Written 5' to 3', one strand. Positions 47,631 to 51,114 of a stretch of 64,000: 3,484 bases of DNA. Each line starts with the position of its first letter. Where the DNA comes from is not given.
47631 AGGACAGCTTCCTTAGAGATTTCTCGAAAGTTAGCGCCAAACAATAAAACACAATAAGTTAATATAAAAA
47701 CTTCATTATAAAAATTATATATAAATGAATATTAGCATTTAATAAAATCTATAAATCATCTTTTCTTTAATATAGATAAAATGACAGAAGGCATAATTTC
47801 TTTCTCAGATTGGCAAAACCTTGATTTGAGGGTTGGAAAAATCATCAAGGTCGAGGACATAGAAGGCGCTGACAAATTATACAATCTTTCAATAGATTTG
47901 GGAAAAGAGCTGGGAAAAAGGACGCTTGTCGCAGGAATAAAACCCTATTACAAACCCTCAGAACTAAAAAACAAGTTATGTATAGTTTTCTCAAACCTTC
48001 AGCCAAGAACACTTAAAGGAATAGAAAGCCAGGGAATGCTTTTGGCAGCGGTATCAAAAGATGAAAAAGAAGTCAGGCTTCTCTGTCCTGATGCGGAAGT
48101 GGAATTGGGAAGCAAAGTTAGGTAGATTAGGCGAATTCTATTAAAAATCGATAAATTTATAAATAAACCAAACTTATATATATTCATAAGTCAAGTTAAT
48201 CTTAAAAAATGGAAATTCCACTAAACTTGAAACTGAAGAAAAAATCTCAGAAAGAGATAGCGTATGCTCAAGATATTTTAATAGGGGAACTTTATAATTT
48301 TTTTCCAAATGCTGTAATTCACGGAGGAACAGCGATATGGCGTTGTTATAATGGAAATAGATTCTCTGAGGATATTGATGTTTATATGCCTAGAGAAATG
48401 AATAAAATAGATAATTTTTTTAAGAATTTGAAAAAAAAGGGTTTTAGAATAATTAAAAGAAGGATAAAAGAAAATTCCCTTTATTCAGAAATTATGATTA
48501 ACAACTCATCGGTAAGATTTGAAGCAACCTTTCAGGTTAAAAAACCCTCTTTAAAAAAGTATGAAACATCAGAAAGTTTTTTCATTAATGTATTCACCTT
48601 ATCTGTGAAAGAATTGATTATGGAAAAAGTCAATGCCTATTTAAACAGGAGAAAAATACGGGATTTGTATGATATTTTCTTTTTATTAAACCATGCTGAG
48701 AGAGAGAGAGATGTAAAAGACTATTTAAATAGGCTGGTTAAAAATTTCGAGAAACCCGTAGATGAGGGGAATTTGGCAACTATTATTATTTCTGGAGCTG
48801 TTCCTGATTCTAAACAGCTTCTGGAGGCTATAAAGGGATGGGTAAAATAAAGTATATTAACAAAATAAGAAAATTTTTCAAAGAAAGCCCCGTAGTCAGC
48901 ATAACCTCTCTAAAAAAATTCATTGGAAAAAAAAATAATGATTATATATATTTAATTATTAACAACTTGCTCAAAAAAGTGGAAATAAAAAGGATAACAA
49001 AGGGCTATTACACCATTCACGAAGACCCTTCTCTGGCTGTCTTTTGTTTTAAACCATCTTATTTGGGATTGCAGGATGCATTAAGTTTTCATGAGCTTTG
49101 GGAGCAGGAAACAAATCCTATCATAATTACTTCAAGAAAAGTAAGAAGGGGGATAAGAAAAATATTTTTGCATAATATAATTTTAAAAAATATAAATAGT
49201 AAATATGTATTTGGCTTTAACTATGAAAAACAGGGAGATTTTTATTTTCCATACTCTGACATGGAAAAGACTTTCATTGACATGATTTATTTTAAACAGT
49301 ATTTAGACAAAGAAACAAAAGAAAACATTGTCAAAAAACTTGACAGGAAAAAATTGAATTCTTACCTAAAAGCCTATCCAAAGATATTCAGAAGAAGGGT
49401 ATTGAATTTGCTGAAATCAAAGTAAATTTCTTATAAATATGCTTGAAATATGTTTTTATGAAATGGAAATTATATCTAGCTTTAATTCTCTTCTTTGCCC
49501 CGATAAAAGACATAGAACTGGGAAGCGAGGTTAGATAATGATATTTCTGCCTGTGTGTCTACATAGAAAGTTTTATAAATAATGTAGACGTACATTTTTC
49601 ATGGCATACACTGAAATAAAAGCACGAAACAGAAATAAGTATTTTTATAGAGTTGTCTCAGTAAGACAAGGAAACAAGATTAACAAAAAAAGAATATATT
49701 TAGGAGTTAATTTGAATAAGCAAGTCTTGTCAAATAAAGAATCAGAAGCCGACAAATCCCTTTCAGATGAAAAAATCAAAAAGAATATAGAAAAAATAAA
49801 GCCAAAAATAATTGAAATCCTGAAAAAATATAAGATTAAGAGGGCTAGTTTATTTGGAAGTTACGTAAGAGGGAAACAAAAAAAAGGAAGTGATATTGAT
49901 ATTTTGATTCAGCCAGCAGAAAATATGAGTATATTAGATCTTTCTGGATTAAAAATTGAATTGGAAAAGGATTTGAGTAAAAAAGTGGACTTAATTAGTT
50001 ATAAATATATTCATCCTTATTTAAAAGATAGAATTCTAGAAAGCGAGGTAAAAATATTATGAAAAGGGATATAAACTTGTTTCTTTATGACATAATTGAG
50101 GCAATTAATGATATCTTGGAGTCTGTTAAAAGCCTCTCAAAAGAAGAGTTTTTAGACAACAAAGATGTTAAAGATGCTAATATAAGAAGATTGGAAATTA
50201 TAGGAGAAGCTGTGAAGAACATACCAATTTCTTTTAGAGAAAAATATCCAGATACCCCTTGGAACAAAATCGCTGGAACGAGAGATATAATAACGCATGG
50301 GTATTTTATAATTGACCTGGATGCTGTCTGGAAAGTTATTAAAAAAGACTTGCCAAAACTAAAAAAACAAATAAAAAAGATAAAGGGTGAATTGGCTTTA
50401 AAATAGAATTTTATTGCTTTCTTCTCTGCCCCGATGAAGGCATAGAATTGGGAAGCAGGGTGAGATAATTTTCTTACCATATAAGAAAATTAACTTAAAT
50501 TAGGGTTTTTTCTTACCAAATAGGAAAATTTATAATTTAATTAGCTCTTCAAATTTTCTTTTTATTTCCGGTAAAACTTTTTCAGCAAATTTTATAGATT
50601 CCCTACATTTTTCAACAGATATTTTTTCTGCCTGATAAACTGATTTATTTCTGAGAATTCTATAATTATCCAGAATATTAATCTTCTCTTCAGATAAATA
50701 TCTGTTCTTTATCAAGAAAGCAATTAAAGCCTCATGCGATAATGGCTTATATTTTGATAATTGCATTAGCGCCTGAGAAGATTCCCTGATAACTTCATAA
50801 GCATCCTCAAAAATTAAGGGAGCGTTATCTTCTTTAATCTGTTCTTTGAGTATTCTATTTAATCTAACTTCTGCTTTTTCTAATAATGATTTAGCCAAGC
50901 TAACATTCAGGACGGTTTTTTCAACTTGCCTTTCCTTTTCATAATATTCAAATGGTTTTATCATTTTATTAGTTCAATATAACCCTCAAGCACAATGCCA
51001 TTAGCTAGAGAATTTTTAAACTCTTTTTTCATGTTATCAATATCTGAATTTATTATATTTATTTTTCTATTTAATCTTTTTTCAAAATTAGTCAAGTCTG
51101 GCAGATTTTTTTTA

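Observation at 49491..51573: Three copies of a ~47-nt intergenic repeat bracketing two HEPN/MNT cassettes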

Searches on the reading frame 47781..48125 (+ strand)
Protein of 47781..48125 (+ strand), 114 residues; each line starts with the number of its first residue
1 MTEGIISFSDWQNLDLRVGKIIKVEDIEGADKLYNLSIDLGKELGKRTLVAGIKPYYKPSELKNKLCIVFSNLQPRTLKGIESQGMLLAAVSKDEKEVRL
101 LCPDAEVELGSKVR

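Call 7: search_protein_families(library=pfam, proteins=[window:47781-48125:+], max_evalue=0.01)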
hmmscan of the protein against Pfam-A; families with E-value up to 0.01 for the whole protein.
window:47781-48125:+ (114 aa): 1 family
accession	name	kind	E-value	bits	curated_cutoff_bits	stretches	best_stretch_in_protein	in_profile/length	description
PF01588.26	tRNA_bind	-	1.4e-27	96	27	1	16-112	1-96/96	Putative tRNA binding domain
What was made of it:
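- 47781..48125 (+): Target gene: 114-aa stand-alone tRNA-binding domain protein (Trbp111 / MetRS C-terminal-domain-like). Its 3' end is the attachment site. Pfam tRNA_bind PF01588, E=1.4e-27, covering residues 16-112 of 114 (call 7).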

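Call 11: find_related_loci(query=window:47781-48122:+, collection=genome_contigs, flank=10000)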
Query window:47781-48122:+ (114 aa) in genome_contigs; peptide patterns used: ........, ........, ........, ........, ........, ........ (x = any residue, [..] = any of these).
600 stretches matched a pattern (row limit reached: there are more); 560 encode a relative of the query (tblastn E <= 1e-3); the best 80 are kept; 80 distinct loci.
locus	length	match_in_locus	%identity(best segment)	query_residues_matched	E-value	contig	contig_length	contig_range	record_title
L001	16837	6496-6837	69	1-114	2e-54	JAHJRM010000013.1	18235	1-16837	MAG: Nanoarchaeota archaeon isolate OS_PC_MetaG.mb.152 OS_PC_MetaG.mb.152_k141_43149, whole genome shotgun sequence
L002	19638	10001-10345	73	3-114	1e-50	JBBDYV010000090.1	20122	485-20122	MAG: Candidatus Pacearchaeota archaeon isolate LejiaD_34_9 Lejia_D_4326_length_20122_cov_5, whole genome shotgun sequenc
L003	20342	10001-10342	69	1-114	1e-49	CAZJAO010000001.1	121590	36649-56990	MAG TPA_asm: Candidatus Woesearchaeota archaeon isolate binchicken_co241_373 genome assembly, contig: NODE_130_length_12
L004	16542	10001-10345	71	1-114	1e-49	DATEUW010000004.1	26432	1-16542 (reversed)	MAG TPA_asm: Candidatus Nanoarchaeia archaeon isolate SMAG_U8351 k141_568130, whole genome shotgun sequence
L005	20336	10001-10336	68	3-114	4e-48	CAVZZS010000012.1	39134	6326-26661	MAG: uncultured Nanoarchaeota archaeon isolate MFD01689.bin.2.81 genome assembly, contig: contig_72459, whole genome sho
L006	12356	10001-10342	66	1-114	1e-47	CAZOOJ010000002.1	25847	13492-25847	MAG TPA_asm: Candidatus Woesearchaeota archaeon isolate SRP067234_co1_346 genome assembly, contig: k99_90280, whole geno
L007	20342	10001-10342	63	1-114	3e-45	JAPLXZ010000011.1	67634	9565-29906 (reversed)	MAG: Candidatus Pacearchaeota archaeon isolate LacPavin_0920_SED3_MAG_32_16 LacPavin_0920_SED3_scaffold_4638196, whole g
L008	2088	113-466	60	1-114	3e-45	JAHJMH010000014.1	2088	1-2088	MAG: Nanoarchaeota archaeon isolate Old_saline.mb.30 Old_saline.mb.30_k141_81072, whole genome shotgun sequence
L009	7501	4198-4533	61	3-114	3e-44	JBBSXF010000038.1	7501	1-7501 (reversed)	MAG: Nanoarchaeota archaeon isolate H41-bin124_1 H41_bin124_1_000000000038, whole genome shotgun sequence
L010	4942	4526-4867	61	1-114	2e-44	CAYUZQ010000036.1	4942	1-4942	MAG TPA_asm: Candidatus Woesearchaeota archaeon isolate binchicken_co211_35 genome assembly, contig: NODE_14558_length_4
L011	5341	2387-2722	65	1-114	2e-44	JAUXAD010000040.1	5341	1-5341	MAG: archaeon isolate CSMAG_2753 CSMAG_2753_k141_525461_length_5341_cov_9.8263, whole genome shotgun sequence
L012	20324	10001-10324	66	6-113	1e-43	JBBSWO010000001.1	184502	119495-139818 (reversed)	MAG: Nanoarchaeota archaeon isolate H41-bin116_1 H41_bin116_1_000000000001, whole genome shotgun sequence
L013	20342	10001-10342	61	1-114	2e-43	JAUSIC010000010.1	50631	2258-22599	MAG: Nanoarchaeota archaeon isolate E14_metabat.bin.221 E14_k141_312756, whole genome shotgun sequence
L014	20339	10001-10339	60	1-113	8e-43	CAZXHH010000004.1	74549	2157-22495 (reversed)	MAG TPA_asm: Candidatus Woesearchaeota archaeon isolate SRP220891_co1_51 genome assembly, contig: NODE_610_length_74549_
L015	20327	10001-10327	65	3-113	9e-43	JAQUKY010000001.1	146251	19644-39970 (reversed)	MAG: Candidatus Nanoarchaeia archaeon isolate STD1_118 NODE_204_length_146251_cov_10.751102_Sandtown_D1, whole genome sh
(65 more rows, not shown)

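Call 12: find_encoding_contigs(protein=window:47781-48122:+, flank=10000, max_places=10)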
Protein window:47781-48122:+ (114 aa): no gene with exactly this product is on record in the collection.
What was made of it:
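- Tried and rejected: An exact-sequence look-up of the window's tRNA_bind protein found nothing on record (call 12), so no strain-level comparison of this very genome was possible.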

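Call 17: find_related_loci(query=window:47781-48122:+, collection=metagenome_contigs, flank=10000)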
Query window:47781-48122:+ (114 aa) in metagenome_contigs; peptide patterns used: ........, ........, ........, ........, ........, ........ (x = any residue, [..] = any of these).
600 stretches matched a pattern (row limit reached: there are more); 548 encode a relative of the query (tblastn E <= 1e-3); the best 80 are kept; 80 distinct loci.
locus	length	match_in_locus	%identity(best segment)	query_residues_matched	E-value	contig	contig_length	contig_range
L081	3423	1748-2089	82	1-114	5e-61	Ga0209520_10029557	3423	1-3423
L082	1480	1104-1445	81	1-114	3e-63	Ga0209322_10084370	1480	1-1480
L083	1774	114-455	73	3-114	2e-52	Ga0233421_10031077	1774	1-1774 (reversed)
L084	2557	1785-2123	71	1-114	5e-51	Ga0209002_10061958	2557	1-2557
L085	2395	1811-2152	68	1-114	2e-50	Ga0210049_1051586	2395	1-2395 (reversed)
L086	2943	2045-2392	70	2-114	4e-50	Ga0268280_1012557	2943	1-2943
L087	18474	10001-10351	69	1-114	3e-49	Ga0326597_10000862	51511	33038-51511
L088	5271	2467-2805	68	2-114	6e-48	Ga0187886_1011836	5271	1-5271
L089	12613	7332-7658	71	6-114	7e-48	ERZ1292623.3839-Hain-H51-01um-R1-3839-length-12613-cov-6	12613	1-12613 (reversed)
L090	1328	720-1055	67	3-114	1e-48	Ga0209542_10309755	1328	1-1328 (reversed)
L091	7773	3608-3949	61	1-114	2e-45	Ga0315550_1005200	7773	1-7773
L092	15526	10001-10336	62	3-114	1e-44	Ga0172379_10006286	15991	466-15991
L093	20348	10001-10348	66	1-114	1e-44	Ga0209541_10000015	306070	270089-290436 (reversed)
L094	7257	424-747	65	6-113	2e-44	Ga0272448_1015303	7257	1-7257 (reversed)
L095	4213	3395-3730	63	6-114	2e-44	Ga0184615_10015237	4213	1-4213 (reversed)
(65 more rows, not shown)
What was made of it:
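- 47781..48125 (+): Orthologues were found in 160 loci (calls 11, 17).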

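Call 40: search_protein_families(library=pfam, proteins=[L087:11483-12280:+, L087:12264-12584:+, L089:8733-9671:+, L089:11347-11694:+, L089:11654-12226:+], max_evalue=0.01)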
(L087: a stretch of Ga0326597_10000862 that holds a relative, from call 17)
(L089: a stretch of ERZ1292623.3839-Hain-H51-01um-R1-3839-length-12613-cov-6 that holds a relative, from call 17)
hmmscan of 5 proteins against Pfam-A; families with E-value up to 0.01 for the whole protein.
L087:11483-12280:+ (265 aa): 3 families
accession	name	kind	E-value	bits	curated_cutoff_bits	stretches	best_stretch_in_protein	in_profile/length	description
PF18765.7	Polbeta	-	2.1e-08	34.7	26.9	1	64-136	2-76/93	Polymerase beta, Nucleotidyltransferase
PF01909.29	NTP_transf_2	-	4.6e-05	24.2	21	1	64-129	3-47/93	Nucleotidyltransferase domain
PF22014.2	DUF6932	-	0.0035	18.2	27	0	76-107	51-88/142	Family of unknown function (DUF6932)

L087:12264-12584:+ (106 aa): 0 families

L089:8733-9671:+ (312 aa): 1 family
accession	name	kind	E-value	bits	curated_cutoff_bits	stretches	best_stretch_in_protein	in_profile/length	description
PF02661.23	Fic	-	6.8e-20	72.2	24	1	161-256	2-93/93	Fic/DOC family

L089:11347-11694:+ (115 aa): 0 families

L089:11654-12226:+ (190 aa): 2 families
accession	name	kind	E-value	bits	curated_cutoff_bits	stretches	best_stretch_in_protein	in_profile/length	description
PF18765.7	Polbeta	-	2.4e-08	34.5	26.9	1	15-93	6-86/93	Polymerase beta, Nucleotidyltransferase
PF01909.29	NTP_transf_2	-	3.5e-06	27.8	21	1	13-81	4-78/93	Nucleotidyltransferase domain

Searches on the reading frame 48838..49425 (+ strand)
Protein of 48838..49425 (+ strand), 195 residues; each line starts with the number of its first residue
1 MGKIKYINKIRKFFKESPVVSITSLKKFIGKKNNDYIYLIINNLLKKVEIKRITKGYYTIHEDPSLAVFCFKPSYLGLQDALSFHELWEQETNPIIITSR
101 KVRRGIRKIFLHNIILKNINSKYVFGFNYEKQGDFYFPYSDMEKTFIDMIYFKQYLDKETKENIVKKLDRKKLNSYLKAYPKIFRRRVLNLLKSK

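Call 7: search_protein_families(library=pfam, proteins=[window:48838-49425:+], max_evalue=0.01)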
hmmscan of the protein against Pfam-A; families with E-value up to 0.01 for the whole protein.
window:48838-49425:+ (195 aa): 0 families

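Call 42: search_protein_families(library=padloc, proteins=[window:48838-49425:+], max_evalue=0.01)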
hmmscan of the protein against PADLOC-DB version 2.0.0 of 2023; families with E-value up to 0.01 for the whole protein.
window:48838-49425:+ (195 aa): 17 families
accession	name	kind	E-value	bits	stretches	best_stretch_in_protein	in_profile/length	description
PDLC02267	AbiEi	-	2.8e-18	64.3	1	15-180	16-185/252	AbiEi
PDLC02241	AbiEi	-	3.8e-15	54.2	1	8-191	4-194/199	AbiEi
PDLC02273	AbiEi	-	8.3e-12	43.6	1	74-189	85-202/205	AbiEi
PDLC02230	AbiEi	-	4.6e-08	31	1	41-156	23-141/192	AbiEi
PDLC02271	AbiEi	-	1.3e-07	29.1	1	63-151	77-167/263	AbiEi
PDLC02272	AbiEi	-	1.5e-07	29.4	1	20-180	13-182/200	AbiEi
PDLC02225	AbiEi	-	1.8e-06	25.9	1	6-181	6-178/198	AbiEi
PDLC02255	AbiEi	-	3.3e-06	24.8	1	16-193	12-185/186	AbiEi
PDLC02275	AbiEi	-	5.9e-06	24.4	1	32-186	19-174/184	AbiEi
PDLC02276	AbiEi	-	3.7e-05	21.4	1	19-150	17-157/270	AbiEi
PDLC02265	AbiEi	-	0.00019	19.2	1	39-172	30-171/198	AbiEi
PDLC02245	AbiEi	-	0.00036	18.3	1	32-173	19-168/194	AbiEi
PDLC02263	AbiEi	-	0.00063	17.6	1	7-185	50-226/244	AbiEi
PDLC02270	AbiEi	-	0.00077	16.6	1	9-59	2-53/265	AbiEi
PDLC02232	AbiEi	-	0.0012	16.7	0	5-63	5-63/177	AbiEi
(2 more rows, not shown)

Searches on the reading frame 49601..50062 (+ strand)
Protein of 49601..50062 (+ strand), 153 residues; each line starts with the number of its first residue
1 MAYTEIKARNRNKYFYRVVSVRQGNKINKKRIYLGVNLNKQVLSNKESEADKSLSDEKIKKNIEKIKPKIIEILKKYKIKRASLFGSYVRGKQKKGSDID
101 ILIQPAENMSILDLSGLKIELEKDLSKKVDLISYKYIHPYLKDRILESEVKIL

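Call 7: search_protein_families(library=pfam, proteins=[window:49601-50062:+], max_evalue=0.01)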
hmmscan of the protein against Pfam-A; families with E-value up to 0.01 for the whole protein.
window:49601-50062:+ (153 aa): 4 families
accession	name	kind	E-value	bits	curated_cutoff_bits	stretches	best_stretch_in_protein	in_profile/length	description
PF18765.7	Polbeta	-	9.4e-17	61.4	26.9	1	69-152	2-87/93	Polymerase beta, Nucleotidyltransferase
PF01909.29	NTP_transf_2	-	3.2e-14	53.5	21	1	69-149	3-90/93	Nucleotidyltransferase domain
PF22600.2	MTPAP-like_central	-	0.00033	21.2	27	1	57-109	20-69/139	Poly(A) RNA polymerase, mitochondrial-like, central palm domain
PF14792.12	DNA_pol_B_palm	-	0.00096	19.8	25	1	66-111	14-55/113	DNA polymerase beta palm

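Call 42: search_protein_families(library=padloc, proteins=[window:49601-50062:+], max_evalue=0.01)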
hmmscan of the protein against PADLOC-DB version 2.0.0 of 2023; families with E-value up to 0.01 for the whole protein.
window:49601-50062:+ (153 aa): 10 families
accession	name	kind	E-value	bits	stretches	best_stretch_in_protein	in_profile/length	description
PDLC04904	PDC-S09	-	3.1e-23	80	1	59-151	5-97/104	-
PDLC04902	PDC-S09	-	1.4e-21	74.6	1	62-150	4-93/97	-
PDLC04906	PDC-S09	-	3.1e-21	73.6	1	62-148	7-94/98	-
PDLC04905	PDC-S09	-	5.3e-16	56.8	1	61-150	3-96/101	-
PDLC04903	PDC-S09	-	2.5e-07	28.9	1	57-111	5-58/108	-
PDLC04368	PDC-M05A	-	2e-06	25.8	1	77-135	105-162/201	-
PDLC04901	PDC-S09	-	2.1e-06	26.5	1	63-150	5-93/126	-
PDLC04907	PDC-S09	-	8e-06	24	1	70-103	18-51/114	-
PDLC04369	PDC-M05A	-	0.00027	18.6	1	69-113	94-136/201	-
PDLC00809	Cyclase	-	0.00097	16.8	1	60-103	22-67/295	oligonucleotide-cyclase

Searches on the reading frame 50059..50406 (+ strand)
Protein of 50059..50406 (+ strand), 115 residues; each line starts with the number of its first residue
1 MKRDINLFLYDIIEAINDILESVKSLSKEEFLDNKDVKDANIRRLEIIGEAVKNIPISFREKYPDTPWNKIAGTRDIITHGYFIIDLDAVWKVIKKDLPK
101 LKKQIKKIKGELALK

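Call 7: search_protein_families(library=pfam, proteins=[window:50059-50406:+], max_evalue=0.01)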
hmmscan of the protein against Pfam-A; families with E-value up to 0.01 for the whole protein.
window:50059-50406:+ (115 aa): 1 family
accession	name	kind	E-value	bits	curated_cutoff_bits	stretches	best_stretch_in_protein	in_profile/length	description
PF01934.22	HepT-like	-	5.6e-28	97.5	23.5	1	12-108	1-120/120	Ribonuclease HepT-like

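Call 42: search_protein_families(library=padloc, proteins=[window:50059-50406:+], max_evalue=0.01)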
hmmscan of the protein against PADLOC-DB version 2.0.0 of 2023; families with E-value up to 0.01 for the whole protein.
window:50059-50406:+ (115 aa): 0 families

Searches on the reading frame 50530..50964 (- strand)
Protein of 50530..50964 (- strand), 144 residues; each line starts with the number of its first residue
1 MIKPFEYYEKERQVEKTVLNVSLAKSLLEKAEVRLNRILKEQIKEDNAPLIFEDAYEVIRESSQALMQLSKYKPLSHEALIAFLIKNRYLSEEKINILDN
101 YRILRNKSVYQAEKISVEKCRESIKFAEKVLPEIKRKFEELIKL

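Call 7: search_protein_families(library=pfam, proteins=[window:50530-50964:-], max_evalue=0.01)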
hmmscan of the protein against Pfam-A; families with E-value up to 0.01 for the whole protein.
window:50530-50964:- (144 aa): 0 families

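Call 42: search_protein_families(library=padloc, proteins=[window:50530-50964:-], max_evalue=0.01)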
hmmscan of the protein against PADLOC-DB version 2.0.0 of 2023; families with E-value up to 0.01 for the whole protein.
window:50530-50964:- (144 aa): 5 families
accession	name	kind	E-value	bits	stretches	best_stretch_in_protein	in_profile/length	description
PDLC04379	PDC-M05B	-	3e-08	31.8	1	17-139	14-138/147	-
PDLC04376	PDC-M05B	-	3.2e-05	22.2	1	27-138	5-118/121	-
PDLC04375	PDC-M05B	-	0.0012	17.1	1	11-130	20-141/151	-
PDLC04378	PDC-M05B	-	0.0016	16.6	1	11-139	15-144/153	-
PDLC04373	PDC-M05B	-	0.0043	15.1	1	11-135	12-134/141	-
